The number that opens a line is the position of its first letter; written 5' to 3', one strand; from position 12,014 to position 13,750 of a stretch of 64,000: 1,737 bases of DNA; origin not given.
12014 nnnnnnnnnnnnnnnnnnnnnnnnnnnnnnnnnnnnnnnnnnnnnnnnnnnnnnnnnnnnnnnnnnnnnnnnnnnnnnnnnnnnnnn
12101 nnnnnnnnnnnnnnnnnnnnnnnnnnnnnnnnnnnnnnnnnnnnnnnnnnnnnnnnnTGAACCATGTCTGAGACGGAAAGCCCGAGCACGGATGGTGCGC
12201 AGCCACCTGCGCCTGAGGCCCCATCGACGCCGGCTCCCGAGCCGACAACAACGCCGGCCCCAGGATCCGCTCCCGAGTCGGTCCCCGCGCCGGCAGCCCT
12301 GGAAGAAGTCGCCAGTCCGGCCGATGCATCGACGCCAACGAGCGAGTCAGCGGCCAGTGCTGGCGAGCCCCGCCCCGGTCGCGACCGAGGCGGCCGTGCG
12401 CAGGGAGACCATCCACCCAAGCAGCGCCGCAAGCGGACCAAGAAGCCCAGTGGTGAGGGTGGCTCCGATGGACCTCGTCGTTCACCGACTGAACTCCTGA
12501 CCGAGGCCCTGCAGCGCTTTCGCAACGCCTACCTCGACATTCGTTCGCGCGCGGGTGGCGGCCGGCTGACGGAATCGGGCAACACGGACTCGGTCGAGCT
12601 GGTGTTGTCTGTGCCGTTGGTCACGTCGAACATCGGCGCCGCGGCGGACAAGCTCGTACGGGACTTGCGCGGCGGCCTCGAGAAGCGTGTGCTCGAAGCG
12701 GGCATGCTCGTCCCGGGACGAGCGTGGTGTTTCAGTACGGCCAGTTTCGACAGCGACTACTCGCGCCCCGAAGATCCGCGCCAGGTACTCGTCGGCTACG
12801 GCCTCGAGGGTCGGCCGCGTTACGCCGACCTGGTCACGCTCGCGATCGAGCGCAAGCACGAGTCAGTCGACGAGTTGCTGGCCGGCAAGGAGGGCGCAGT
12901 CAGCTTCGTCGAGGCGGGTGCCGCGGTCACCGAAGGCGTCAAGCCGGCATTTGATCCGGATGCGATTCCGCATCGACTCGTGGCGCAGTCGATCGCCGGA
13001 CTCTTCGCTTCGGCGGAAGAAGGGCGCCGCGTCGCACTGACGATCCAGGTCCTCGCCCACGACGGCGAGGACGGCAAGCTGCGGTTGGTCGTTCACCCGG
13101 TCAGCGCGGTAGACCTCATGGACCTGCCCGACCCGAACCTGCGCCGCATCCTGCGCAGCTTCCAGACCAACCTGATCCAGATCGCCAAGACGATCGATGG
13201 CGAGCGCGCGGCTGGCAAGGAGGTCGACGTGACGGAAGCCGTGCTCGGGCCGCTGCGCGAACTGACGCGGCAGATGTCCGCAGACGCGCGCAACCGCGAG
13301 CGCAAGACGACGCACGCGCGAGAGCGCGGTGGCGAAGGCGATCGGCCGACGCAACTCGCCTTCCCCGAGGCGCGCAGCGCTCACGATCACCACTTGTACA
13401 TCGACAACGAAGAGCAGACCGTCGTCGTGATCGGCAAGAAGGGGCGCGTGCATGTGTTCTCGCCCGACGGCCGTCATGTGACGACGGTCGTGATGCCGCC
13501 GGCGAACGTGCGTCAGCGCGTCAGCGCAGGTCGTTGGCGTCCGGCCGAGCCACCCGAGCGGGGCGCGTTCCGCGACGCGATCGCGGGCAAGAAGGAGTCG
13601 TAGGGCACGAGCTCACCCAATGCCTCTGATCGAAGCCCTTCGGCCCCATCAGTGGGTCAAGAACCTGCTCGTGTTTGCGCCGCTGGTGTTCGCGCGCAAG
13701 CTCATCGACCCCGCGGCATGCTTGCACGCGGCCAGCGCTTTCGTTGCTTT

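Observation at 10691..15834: Operon joining a UbiD decarboxylase, an unknown ORF, a mycobacterial-type DPPR synthase homologue and a GT-C glycosyltransferase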

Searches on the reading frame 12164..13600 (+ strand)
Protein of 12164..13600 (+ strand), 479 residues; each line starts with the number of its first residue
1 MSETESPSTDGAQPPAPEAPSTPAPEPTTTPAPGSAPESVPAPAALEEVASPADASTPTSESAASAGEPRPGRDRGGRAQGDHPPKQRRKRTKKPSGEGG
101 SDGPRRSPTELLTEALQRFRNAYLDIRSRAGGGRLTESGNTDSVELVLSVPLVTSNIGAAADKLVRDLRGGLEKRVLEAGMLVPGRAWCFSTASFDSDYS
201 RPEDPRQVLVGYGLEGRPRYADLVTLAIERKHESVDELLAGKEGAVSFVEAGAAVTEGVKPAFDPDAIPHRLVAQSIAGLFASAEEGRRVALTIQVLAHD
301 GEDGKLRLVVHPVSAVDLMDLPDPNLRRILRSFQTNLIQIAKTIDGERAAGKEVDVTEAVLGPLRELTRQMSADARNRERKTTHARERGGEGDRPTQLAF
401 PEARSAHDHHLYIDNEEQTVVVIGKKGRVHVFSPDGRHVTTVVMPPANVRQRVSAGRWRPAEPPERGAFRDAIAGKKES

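Call 6: search_protein_families(library=pfam, proteins=[window:12164-13600:+], max_evalue=0.01)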
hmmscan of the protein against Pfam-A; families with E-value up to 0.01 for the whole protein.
window:12164-13600:+ (479 aa): 0 families

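Call 7: search_protein_families(library=ncbifam, proteins=[window:12164-13600:+], max_evalue=0.01)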
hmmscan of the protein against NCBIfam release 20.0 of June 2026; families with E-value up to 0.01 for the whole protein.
window:12164-13600:+ (479 aa): 0 families

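Call 16: search_solved_structures(query=window:12164-13600:+, max_evalue=1)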
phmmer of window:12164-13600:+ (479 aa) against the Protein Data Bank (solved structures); distinct sequences matched with E-value up to 1: 1.
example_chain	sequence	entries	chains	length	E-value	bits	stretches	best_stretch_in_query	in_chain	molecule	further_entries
7q5q_B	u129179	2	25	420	0.049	15.9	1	5-67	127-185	Dihydrolipoyllysine-residue succinyltransferase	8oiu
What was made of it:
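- Checked: The 'unknown ORF' has no Pfam, NCBIfam or PDB hit (calls 6, 7, 16).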

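Call 25: find_homologous_proteins(query=window:12164-13600:+)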
Query window:12164-13600:+ (479 aa): 35 proteins with E <= 0.001 among 8000 candidates.
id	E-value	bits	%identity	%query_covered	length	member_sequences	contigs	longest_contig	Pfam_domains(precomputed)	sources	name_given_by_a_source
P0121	0.0e+0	1044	100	100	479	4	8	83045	-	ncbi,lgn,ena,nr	ncbi:MAG: hypothetical protein CMJ85_00665 [Planctomycetes bacterium]|nr:hypothetical protein [Planc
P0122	7.5e-182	624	73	78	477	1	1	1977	-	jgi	jgi:hypothetical protein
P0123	8.4e-179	614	73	77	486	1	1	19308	-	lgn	-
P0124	9.4e-177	607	69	80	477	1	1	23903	-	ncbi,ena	-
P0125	1.3e-159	550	57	100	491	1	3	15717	-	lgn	-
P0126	1.1e-154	534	65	77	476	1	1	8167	-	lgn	-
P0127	1.0e-153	531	64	78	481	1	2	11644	-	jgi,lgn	-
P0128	7.2e-153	528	58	90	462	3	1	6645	-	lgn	-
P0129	7.9e-153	528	65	78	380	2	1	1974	-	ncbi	ncbi:MAG: hypothetical protein ACE5F1_21205 [Planctomycetota bacterium]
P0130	9.9e-153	528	67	77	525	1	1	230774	-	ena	-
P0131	6.9e-152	525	64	77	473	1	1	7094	-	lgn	-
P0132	3.9e-151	522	64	78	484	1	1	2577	-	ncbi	-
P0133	1.6e-148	514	55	94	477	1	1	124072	-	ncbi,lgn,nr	ncbi:MAG: hypothetical protein CSA62_07885 [Planctomycetota bacterium]|nr:MAG: hypothetical protein 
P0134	2.6e-146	506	65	76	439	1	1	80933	-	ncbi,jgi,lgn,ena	-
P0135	8.9e-146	505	62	77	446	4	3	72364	-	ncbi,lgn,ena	-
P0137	4.2e-134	466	58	78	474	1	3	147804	-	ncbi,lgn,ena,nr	ncbi:MAG TPA: hypothetical protein ENK02_03505 [Planctomycetes bacterium]|nr:hypothetical protein [P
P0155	1.4e-30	125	33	66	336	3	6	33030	-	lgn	-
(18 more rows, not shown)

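Call 26: find_encoding_contigs(protein=P0130, flank=10000, max_places=1)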
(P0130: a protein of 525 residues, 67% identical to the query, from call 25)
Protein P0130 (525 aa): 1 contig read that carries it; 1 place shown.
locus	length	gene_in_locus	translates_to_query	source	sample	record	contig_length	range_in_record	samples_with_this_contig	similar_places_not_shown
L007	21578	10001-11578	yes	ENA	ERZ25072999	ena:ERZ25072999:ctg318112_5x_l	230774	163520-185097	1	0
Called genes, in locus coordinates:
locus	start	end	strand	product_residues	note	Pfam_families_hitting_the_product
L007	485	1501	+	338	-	-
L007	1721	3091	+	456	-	PF19289:PmbA_TldD_3rd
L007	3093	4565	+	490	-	PF01523:PmbA_TldD_1st, PF19289:PmbA_TldD_3rd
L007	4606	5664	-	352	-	-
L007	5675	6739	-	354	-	-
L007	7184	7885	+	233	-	PF07963:N_methyl (weak), PF11453:DUF2950 (faint)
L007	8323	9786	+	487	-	PF20695:UbiD_N, PF01977:UbiD, PF20696:UbiD_C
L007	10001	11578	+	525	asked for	-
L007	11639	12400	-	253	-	PF12697:Abhydrolase_6, PF00561:Abhydrolase_1, PF12146:Hydrolase_4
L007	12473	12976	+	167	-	-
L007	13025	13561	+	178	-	PF03205:MobB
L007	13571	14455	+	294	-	PF01040:UbiA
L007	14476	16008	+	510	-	-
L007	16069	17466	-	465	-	PF09594:GT87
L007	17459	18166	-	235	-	PF06293:Kdo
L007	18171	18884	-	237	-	PF13489:Methyltransf_23, PF01209:Ubie_methyltran (weak), PF08241:Methyltransf_11, PF08242:Methyltransf_12, PF13649:Methyltransf_25, PF13847:Methyltransf_31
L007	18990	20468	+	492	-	PF00884:Sulfatase, PF01663:Phosphodiest, PF16347:SGSH_C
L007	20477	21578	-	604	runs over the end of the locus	PF13620:CarboxypepD_reg (faint)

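Call 27: find_encoding_contigs(protein=P0133, flank=10000, max_places=1)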
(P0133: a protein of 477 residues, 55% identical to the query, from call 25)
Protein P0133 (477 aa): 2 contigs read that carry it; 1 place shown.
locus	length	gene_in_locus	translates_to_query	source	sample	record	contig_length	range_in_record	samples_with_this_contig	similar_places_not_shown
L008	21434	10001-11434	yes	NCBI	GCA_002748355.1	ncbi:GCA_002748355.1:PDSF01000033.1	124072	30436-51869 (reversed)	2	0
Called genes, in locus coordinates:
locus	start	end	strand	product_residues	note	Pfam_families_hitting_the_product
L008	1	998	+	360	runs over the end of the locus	PF00892:EamA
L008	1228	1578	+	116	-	-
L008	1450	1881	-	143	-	-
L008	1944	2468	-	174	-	-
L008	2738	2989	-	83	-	-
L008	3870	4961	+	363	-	-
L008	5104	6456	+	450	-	PF19289:PmbA_TldD_3rd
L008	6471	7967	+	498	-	PF01523:PmbA_TldD_1st, PF19290:PmbA_TldD_2nd, PF19289:PmbA_TldD_3rd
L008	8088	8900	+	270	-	-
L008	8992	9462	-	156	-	-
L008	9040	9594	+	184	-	-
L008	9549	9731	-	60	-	-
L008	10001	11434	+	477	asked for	-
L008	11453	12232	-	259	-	PF00561:Abhydrolase_1, PF12697:Abhydrolase_6, PF12146:Hydrolase_4 (faint)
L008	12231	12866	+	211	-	PF13604:AAA_30 (weak), PF03205:MobB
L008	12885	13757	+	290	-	PF01040:UbiA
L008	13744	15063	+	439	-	-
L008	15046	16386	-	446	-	PF09594:GT87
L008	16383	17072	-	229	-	PF06293:Kdo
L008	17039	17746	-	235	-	PF13489:Methyltransf_23, PF01209:Ubie_methyltran (faint), PF13649:Methyltransf_25, PF13847:Methyltransf_31, PF08241:Methyltransf_11, PF08242:Methyltransf_12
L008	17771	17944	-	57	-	-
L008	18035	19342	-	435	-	PF03721:UDPG_MGDP_dh_N, PF00984:UDPG_MGDP_dh, PF03720:UDPG_MGDP_dh_C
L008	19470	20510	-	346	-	-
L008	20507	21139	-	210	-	PF04542:Sigma70_r2, PF08281:Sigma70_r4_2, PF04545:Sigma70_r4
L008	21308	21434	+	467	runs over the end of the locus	PF00924:MS_channel_2nd, PF21082:MS_channel_3rd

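Call 28: find_encoding_contigs(protein=P0137, flank=10000, max_places=1)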
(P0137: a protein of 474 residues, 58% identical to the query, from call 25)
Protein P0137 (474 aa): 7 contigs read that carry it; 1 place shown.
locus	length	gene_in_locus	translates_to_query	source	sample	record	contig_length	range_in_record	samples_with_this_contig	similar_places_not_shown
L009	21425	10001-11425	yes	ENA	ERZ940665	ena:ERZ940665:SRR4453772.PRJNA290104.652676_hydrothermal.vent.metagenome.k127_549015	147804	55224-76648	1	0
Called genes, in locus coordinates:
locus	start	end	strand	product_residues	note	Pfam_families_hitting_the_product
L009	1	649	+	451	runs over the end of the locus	PF01523:PmbA_TldD_1st (faint), PF19289:PmbA_TldD_3rd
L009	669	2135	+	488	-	PF01523:PmbA_TldD_1st, PF19290:PmbA_TldD_2nd (weak), PF19289:PmbA_TldD_3rd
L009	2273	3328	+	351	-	PF02353:CMAS (weak), PF13489:Methyltransf_23, PF13649:Methyltransf_25, PF13847:Methyltransf_31 (weak), PF08241:Methyltransf_11, PF08242:Methyltransf_12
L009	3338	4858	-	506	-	PF02074:Peptidase_M32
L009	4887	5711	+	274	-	PF04305:DUF455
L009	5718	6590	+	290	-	-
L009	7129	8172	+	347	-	-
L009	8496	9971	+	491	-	PF20695:UbiD_N, PF01977:UbiD, PF20696:UbiD_C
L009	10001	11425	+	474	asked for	-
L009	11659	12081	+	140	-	PF01451:LMWPc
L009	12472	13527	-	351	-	PF01075:Glyco_transf_9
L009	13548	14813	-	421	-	PF04055:Radical_SAM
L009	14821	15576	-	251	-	PF12697:Abhydrolase_6, PF12146:Hydrolase_4, PF00561:Abhydrolase_1 (weak)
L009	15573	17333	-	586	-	PF07690:MFS_1, PF12832:MFS_1_like, PF07690:MFS_1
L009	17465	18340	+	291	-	PF01040:UbiA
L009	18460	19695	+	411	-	PF13231:PMT_2 (weak)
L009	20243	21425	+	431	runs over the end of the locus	PF00672:HAMP (weak), PF00512:HisKA, PF02518:HATPase_c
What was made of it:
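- L009 keeps the pair but has no GT87 (call 28).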

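Call 29: find_encoding_contigs(protein=P0155, flank=10000, max_places=1)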
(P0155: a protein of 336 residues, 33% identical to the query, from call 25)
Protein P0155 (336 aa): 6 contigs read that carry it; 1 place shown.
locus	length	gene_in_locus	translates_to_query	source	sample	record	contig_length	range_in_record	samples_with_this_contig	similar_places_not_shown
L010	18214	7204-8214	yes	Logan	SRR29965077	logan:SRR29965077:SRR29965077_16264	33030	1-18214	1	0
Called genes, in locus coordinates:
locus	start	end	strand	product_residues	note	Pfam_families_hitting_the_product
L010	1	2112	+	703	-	?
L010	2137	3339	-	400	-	PF00027:cNMP_binding, PF00563:EAL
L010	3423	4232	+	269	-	PF06342:DUF1057, PF00561:Abhydrolase_1, PF00975:Thioesterase (faint), PF12146:Hydrolase_4, PF12697:Abhydrolase_6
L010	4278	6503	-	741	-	PF00912:Transgly, PF00905:Transpeptidase, PF06832:BiPBP_C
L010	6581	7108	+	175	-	-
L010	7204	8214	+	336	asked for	-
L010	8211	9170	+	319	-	PF08486:SpoIID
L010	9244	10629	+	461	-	PF00890:FAD_binding_2 (faint), PF01266:DAO (weak), PF01494:FAD_binding_3 (faint), PF07992:Pyr_redox_2 (weak), PF12831:FAD_oxidored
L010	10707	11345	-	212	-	PF00578:AhpC-TSA, PF08534:Redoxin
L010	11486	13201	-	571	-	PF00150:Cellulase (weak)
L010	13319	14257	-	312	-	PF01636:APH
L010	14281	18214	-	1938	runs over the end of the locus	PF13205:Big_5 (faint), PF11974:bMG3, PF01835:MG2, PF07703:A2M_BRD, PF00207:A2M, PF07678:TED_complement (faint), PF17973:bMG10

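Call 55: search_solved_structures(query=A4, max_evalue=10)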
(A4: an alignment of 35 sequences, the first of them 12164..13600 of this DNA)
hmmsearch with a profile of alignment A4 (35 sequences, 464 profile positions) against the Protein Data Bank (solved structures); distinct sequences matched with E-value up to 10: 9.
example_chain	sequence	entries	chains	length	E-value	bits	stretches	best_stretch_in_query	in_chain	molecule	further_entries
6yej_A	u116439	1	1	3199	0.14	14.1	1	8-74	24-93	Huntingtin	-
7zw0_sj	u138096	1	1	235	0.15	14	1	15-101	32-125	Uncharacterized protein YIL161W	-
8a3k_UNK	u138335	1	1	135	0.44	12.4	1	304-354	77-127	sc-apCC-4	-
8onz_A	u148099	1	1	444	1.7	10.5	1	17-78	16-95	Methionine aminopeptidase 2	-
8j90_D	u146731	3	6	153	2.2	10.2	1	16-140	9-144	HTB9 | Histone H2B.6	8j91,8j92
7ux9_C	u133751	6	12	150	2.4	10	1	17-140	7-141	Histone H2B | Histone H2B.6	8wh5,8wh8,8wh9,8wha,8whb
8q15_C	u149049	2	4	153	2.5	9.9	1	14-138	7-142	Histone H2B.4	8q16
9k3z_D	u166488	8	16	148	2.7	9.8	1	18-140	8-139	Histone H2B.1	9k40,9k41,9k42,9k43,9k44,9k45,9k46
9njt_A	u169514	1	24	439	9.6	8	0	9-110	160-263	Dihydrolipoyllysine-residue succinyltransferase component of 2-oxoglutarate dehydrogenase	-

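Call 58: predict_structure(alignment_id=A4)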
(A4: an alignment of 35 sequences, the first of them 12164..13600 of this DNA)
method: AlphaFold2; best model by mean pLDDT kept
length: 479 residues; sequences in the alignment: 35
mean_pLDDT: 82.5   pTM: 0.65
mean pLDDT of the five models: 82.5, 81.3, 80.2, 76.9, 76.5
residues with pLDDT >= 90: 313; 70-90: 42; 50-70: 47; < 50: 77
segments of 3 or more residues with pLDDT < 50: 1-3, 8-13, 21-24, 32-37, 39-59, 63-70, 72-84, 95-99
pLDDT, mean of each block of 10 residues (from residue 1): 46 49 47 46 41 41 41 41 53 50 84 95 94 75 87 96 94 92 95 95 97 97 97 94 92 96 94 96 89 97 96 94 92 97 98 98 97 88 67 69 96 98 95 94 95 97 97 79
secondary structure, 60 per line:
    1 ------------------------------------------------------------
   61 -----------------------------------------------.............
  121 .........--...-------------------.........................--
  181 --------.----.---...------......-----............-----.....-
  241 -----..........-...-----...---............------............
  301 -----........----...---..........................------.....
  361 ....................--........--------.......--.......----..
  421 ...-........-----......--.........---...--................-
elements in order: H108-129 H154-178 E207-212 E218-222 H223-229 H235-239 E246-251 H252-255 E271-282 E289-300 E306-313 H324-349 H356-380 H383-390 H399-405 E411-414 E419-423 E428-432 E438-443 H446-454 E458-460 H463-478
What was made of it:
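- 12164..13603 (+): ORF2, 479 aa, soluble. It has a disordered P/A/S-rich N-terminus with a polybasic stretch, followed by a roughly 375-aa conserved domain of unknown function. It is a neighbour, not demonstrably part of the module. The AF2 model has pLDDT above 90 over most of residues 105-479 (call 58).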

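Call 64: fold_search(model_id=the predicted structure, library=pdb)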
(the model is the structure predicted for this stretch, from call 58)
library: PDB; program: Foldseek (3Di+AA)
matches with E <= 10: 462; with E <= 0.001: 0
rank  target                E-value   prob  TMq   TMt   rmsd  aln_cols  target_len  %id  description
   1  7kbb_D                2.3e-01  0.06  0.07  0.16  18.5       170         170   14  Cryo-EM structure of the HCMV pentamer bound by Fabs 2-18 and 8I21 (released 2021-08-11)
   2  7vf4_A                2.7e-01  0.20  0.11  0.20  13.4       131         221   11  Crystal structure of Vps75 from Candida albicans (released 2021-10-06)
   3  7t4q_D                3.5e-01  0.05  0.07  0.17  17.4       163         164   12  CryoEM structure of the HCMV Pentamer gH/gL/UL128/UL130/UL131A in complex with neutralizing fabs 2C12, 7I13 and 13H11 (released 2022-03-23)
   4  5vob_D                3.7e-01  0.03  0.07  0.14  19.2       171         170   12  Crystal structure of HCMV Pentamer in complex with neutralizing antibody 8I21 (released 2017-07-05)
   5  7vf4_H                4.4e-01  0.16  0.11  0.21   8.8       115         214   11  Crystal structure of Vps75 from Candida albicans (released 2021-10-06)
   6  7vf4_G                4.4e-01  0.16  0.11  0.21  13.4       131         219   11  Crystal structure of Vps75 from Candida albicans (released 2021-10-06)
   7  5x51_B                5.3e-01  0.08  0.10  0.05  14.7       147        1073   14  RNA Polymerase II from Komagataella Pastoris (Type-3 crystal) (released 2017-05-17)
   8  5x4z_N                5.3e-01  0.08  0.10  0.05  14.7       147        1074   14  RNA Polymerase II from Komagataella Pastoris (Type-1 crystal) (released 2017-05-17)
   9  3sb1_A                5.3e-01  0.04  0.09  0.18  10.2       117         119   13  Hydrogenase expression protein HupH from Thiobacillus denitrificans ATCC 25259 (released 2011-07-06)
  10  9a5d_A                5.3e-01  0.03  0.10  0.08  33.8       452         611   12  Integrative model of WALK-YYCH by crosslinking MS and deep learning (released 2024-09-18)
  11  5x4z_B                5.6e-01  0.08  0.10  0.06  14.7       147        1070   14  RNA Polymerase II from Komagataella Pastoris (Type-1 crystal) (released 2017-05-17)
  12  4b7b                  7.8e-01  0.08  0.08  0.10  16.0       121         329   11  Eg5-3 (released 2013-07-31)
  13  1q0b_B                8.3e-01  0.05  0.06  0.08  18.4       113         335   12  Crystal structure of the motor protein KSP in complex with ADP and monastrol (released 2004-01-13)
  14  5vod_D                8.8e-01  0.02  0.07  0.14  19.0       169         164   11  Crystal structure of HCMV Pentamer in complex with neutralizing antibody 9I6 (released 2017-07-05)
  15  4a50                  9.3e-01  0.04  0.09  0.11  18.4       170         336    7  Crystal structure of human kinesin Eg5 in complex with 2-Amino-5-(3-methylphenyl)-5,5-diphenylpentanoic acid (released 2012-10-31)
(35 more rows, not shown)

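Call 71: fold_search(model_id=the predicted structure, library=viral)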
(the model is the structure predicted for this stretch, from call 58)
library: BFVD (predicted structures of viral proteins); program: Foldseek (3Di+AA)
matches with E <= 10: 327; with E <= 0.001: 0
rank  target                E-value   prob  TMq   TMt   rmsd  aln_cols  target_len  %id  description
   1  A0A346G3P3            1.2e-01  0.09  0.07  0.14  17.2       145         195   10  (no name in the UniProt tables at hand)
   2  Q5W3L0                1.3e-01  0.10  0.11  0.14  17.5       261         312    8  Putative tyrosine phosphatase protein [Toxoneuron nigriceps polydnavirus]
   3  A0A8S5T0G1            1.4e-01  0.08  0.07  0.14  22.7       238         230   14  Uncharacterized protein [Siphoviridae sp. ct1E017]
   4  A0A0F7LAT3            2.2e-01  0.06  0.09  0.13  31.5       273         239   16  Uncharacterized protein [uncultured marine virus]
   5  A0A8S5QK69            2.2e-01  0.03  0.08  0.06  35.2       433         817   13  Tail protein [Siphoviridae sp. ctNYt19]
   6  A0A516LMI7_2          2.5e-01  0.03  0.09  0.05  23.8       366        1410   12  (no name in the UniProt tables at hand)
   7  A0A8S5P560            2.8e-01  0.11  0.08  0.21  17.1       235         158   10  Uncharacterized protein [Siphoviridae sp. ct0106]
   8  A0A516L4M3            3.5e-01  0.92  0.09  0.54   3.2        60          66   13  (no name in the UniProt tables at hand)
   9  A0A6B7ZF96            3.7e-01  0.20  0.12  0.28  16.0       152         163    8  Uncharacterized protein [Klebsiella phage N1M2]
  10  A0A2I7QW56            3.9e-01  0.35  0.08  0.16  21.2       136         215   15  (no name in the UniProt tables at hand)
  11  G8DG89                3.9e-01  0.08  0.09  0.16  25.2       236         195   11  (no name in the UniProt tables at hand)
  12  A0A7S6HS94            4.1e-01  0.97  0.10  0.64   2.5        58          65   12  Uncharacterized protein [Aeromonas phage T7-Ah]
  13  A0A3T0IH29            4.1e-01  0.80  0.09  0.45   3.1        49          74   10  Uncharacterized protein [Acinetobacter phage AbTZA1]
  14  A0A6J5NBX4            4.1e-01  0.35  0.10  0.26  14.0       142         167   14  Uncharacterized protein [uncultured Caudovirales phage]
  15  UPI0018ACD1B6         4.6e-01  0.97  0.10  0.52   2.5        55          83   14  (no name look-up for this kind of identifier)
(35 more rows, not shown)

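Call 77: search_protein_representatives(alignment_id=A4)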
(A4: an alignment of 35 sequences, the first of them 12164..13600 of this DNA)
Query: 35 sequences, 464 profile positions. Proteins with E-value up to 0.001 (for the whole library): 645; up to 1e-10: 512; up to 1e-30: 356. The best 150 are listed.
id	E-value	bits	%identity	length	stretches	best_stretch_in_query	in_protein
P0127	2.6e-187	639.7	-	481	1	6-456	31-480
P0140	9.8e-173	591.6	-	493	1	57-461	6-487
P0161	1.0e-161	555.3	-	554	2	32-460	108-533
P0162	3.6e-145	500.7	-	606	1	12-458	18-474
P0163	4.3e-138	477.4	-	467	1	91-460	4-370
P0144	2.8e-135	468.1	-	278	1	187-461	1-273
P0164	1.2e-134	466.0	-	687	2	32-460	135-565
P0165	1.7e-130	452.3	-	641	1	7-460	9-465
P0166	5.4e-123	427.6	-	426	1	123-460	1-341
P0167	1.7e-115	402.9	-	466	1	13-376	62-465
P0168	1.9e-106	373.0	-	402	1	84-460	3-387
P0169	2.4e-97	343.0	-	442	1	54-460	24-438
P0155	3.0e-97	342.7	-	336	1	136-453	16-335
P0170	9.2e-95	334.5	-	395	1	90-452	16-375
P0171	3.6e-91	322.7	-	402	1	63-459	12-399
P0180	6.0e-85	302.2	-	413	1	78-453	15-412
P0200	1.4e-79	284.5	-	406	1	68-457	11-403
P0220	1.4e-76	274.6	-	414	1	122-458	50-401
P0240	1.4e-73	264.7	-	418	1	81-459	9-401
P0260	4.4e-70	253.2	-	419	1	105-455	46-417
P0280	4.6e-68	246.5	-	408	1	101-454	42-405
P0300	1.5e-66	241.5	-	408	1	65-458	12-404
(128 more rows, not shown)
